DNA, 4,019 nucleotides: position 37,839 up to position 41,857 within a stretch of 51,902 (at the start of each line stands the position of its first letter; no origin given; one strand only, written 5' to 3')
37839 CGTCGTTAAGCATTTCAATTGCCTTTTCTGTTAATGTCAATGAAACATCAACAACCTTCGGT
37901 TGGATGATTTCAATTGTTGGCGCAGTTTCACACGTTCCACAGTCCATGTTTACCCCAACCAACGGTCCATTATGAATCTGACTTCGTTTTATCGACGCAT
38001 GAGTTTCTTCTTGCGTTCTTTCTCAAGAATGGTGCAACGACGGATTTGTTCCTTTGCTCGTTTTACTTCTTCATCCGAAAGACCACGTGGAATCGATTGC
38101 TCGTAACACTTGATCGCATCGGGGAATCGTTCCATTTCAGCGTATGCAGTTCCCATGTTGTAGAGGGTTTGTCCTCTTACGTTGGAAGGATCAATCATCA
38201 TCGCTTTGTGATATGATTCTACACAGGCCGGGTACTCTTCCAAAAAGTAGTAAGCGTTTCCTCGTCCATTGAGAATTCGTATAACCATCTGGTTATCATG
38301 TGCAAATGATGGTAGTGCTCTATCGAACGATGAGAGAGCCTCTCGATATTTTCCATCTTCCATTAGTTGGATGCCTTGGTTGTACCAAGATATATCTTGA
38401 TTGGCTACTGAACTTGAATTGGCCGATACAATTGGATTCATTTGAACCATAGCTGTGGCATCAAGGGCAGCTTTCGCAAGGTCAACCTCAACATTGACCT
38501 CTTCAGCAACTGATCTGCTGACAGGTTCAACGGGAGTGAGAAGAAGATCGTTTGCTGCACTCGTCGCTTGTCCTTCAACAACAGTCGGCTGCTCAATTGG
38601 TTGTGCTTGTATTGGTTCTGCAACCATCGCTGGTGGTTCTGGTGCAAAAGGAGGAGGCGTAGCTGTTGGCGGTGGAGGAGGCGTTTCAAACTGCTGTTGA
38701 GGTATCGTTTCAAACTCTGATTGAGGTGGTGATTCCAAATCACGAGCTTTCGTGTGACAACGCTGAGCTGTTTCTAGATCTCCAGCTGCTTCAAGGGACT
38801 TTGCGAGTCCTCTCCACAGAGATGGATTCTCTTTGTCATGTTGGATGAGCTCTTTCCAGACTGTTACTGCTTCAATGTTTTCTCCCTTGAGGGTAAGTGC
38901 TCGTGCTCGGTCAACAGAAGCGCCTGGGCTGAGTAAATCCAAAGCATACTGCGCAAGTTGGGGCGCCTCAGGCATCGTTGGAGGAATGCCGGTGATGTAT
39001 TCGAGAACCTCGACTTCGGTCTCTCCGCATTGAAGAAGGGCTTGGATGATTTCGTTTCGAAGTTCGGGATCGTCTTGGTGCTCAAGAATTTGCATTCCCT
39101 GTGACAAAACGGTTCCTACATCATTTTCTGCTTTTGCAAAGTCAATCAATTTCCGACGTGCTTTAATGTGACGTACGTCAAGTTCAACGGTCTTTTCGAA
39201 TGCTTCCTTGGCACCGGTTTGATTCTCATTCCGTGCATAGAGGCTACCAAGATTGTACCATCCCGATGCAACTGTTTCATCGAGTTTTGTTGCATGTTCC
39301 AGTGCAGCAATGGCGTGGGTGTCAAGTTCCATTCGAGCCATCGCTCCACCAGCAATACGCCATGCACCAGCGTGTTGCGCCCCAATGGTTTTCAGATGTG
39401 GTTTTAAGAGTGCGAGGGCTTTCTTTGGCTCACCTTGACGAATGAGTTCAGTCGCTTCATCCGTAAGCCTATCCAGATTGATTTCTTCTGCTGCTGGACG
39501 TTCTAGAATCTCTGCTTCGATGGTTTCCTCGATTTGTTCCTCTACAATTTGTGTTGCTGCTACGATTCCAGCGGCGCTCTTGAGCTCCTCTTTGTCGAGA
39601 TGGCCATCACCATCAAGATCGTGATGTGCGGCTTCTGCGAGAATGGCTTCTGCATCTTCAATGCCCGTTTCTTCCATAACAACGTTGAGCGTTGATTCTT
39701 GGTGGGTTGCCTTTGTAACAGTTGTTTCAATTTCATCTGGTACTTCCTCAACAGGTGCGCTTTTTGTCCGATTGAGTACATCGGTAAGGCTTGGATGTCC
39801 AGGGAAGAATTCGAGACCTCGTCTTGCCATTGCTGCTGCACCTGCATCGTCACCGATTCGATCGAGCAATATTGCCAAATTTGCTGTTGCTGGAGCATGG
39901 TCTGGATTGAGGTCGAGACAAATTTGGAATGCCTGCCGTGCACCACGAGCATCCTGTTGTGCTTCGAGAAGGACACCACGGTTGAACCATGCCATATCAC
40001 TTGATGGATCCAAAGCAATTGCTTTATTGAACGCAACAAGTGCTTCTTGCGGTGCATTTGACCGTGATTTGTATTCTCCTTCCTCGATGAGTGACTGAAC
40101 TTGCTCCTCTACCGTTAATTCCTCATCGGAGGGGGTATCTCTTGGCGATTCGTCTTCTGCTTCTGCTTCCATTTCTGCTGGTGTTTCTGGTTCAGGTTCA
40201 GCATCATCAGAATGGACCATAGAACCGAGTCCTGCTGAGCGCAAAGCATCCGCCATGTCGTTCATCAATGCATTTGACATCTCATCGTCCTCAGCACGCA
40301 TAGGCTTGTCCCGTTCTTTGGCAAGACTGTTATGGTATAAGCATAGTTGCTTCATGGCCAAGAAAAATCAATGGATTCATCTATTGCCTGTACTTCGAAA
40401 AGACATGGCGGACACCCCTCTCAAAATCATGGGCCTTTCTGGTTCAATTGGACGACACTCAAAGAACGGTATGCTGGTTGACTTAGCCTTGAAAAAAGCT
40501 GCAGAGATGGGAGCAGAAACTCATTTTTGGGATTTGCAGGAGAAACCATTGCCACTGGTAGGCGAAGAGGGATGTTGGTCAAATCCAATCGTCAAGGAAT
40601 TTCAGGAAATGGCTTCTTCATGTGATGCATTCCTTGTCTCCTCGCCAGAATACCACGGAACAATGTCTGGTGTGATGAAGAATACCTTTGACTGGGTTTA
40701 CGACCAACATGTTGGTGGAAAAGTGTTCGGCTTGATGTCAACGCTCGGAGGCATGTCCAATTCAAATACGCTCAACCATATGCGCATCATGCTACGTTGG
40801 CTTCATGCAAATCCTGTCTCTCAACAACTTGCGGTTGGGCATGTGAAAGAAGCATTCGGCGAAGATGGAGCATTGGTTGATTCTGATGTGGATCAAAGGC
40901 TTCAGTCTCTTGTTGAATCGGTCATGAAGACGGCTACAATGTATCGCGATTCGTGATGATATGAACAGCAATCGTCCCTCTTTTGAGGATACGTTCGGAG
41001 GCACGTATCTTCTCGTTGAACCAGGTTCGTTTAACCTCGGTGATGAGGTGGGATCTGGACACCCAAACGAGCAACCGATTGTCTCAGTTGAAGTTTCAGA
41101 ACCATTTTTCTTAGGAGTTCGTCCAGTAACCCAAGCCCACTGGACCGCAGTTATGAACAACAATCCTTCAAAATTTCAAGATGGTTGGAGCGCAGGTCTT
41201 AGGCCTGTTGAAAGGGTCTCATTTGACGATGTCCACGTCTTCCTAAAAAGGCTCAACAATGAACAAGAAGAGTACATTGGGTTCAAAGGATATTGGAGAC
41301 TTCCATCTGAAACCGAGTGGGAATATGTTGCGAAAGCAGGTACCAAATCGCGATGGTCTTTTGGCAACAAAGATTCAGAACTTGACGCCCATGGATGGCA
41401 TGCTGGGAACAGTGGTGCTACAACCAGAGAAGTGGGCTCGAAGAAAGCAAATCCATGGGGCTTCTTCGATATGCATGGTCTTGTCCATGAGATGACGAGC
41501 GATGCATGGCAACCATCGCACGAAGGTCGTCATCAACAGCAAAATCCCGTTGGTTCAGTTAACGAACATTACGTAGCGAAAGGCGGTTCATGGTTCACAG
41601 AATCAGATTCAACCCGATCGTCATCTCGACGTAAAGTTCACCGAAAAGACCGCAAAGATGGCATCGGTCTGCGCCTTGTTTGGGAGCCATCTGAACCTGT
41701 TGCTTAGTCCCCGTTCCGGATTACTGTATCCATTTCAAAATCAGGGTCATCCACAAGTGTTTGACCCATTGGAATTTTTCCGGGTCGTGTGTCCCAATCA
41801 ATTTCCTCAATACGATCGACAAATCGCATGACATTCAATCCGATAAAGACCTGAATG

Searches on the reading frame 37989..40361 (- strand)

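Call 47: search_protein_families(library=pfam, proteins=[window:37989-40361:-], max_evalue=0.0001)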
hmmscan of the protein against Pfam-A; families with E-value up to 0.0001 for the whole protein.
window:37989-40361:- (790 aa): 13 families
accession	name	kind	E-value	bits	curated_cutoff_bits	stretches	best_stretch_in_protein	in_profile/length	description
PF07719.23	TPR_2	-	3.8e-37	123.8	27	0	124-155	3-34/34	Tetratricopeptide repeat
PF00515.34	TPR_1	-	5.4e-37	124.6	27.8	2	732-757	3-28/34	Tetratricopeptide repeat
PF13414.12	TPR_11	-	3.2e-23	81.6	26.8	0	106-135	12-41/42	TPR repeat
PF13424.12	TPR_12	-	1.4e-20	73.7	30.1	1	694-757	3-72/77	Tetratricopeptide repeat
PF13431.12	TPR_17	-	1.1e-19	69.4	24.4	0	110-143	1-34/34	Tetratricopeptide repeat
PF13432.12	TPR_16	-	5.3e-19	68.7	32.7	0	97-146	6-55/65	Tetratricopeptide repeat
PF13428.12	TPR_14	-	6.9e-19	66.9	23.5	0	124-164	3-43/44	Tetratricopeptide repeat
PF13181.12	TPR_8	-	4.4e-18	64.3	25.7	0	366-395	2-31/34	Tetratricopeptide repeat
PF14559.12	TPR_19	-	4.1e-17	62.7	25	0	134-191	3-60/68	Tetratricopeptide repeat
PF13176.12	TPR_7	-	1e-09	38.1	27.9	0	732-764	1-35/36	Tetratricopeptide repeat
PF23914.1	TPR_CcmH_CycH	-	6e-09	36.4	42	0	365-415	50-100/158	Cytochrome c-type biogenesis protein H TPR domain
PF13174.12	TPR_6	-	6.2e-09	36.4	26.3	0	124-155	2-33/33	Tetratricopeptide repeat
PF13371.12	TPR_9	-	7.8e-09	35.9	35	0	100-158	7-65/73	Tetratricopeptide repeat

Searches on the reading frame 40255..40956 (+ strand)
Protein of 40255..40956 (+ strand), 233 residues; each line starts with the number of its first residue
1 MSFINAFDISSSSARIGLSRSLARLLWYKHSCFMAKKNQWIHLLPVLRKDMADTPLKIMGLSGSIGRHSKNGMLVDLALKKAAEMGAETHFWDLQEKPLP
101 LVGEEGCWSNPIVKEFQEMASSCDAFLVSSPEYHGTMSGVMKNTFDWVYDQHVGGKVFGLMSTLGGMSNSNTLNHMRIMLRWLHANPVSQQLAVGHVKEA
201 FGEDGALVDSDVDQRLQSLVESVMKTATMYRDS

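Call 47: search_protein_families(library=pfam, proteins=[window:40255-40956:+], max_evalue=0.0001)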
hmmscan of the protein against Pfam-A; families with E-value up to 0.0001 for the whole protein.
window:40255-40956:+ (233 aa): 1 family
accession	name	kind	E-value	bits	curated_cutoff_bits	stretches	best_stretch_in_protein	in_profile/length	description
PF03358.20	FMN_red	-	1.4e-33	116.1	24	1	57-197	2-150/152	NADPH-dependent FMN reductase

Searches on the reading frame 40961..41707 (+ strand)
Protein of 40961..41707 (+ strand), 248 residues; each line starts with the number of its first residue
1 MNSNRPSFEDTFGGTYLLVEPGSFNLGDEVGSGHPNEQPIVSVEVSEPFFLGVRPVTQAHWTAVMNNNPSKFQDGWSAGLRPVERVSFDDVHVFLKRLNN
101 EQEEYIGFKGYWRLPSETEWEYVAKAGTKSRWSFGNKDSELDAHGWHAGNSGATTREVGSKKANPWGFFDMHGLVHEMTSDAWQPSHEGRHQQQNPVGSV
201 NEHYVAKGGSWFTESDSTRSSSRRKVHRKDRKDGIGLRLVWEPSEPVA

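Call 47: search_protein_families(library=pfam, proteins=[window:40961-41707:+], max_evalue=0.0001)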
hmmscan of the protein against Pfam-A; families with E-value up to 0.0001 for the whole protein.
window:40961-41707:+ (248 aa): 1 family
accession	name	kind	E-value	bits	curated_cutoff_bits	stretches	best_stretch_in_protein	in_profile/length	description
PF03781.23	FGE-sulfatase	-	5.1e-36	125.1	23.3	1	16-241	5-255/255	Sulfatase-modifying factor enzyme 1-like domain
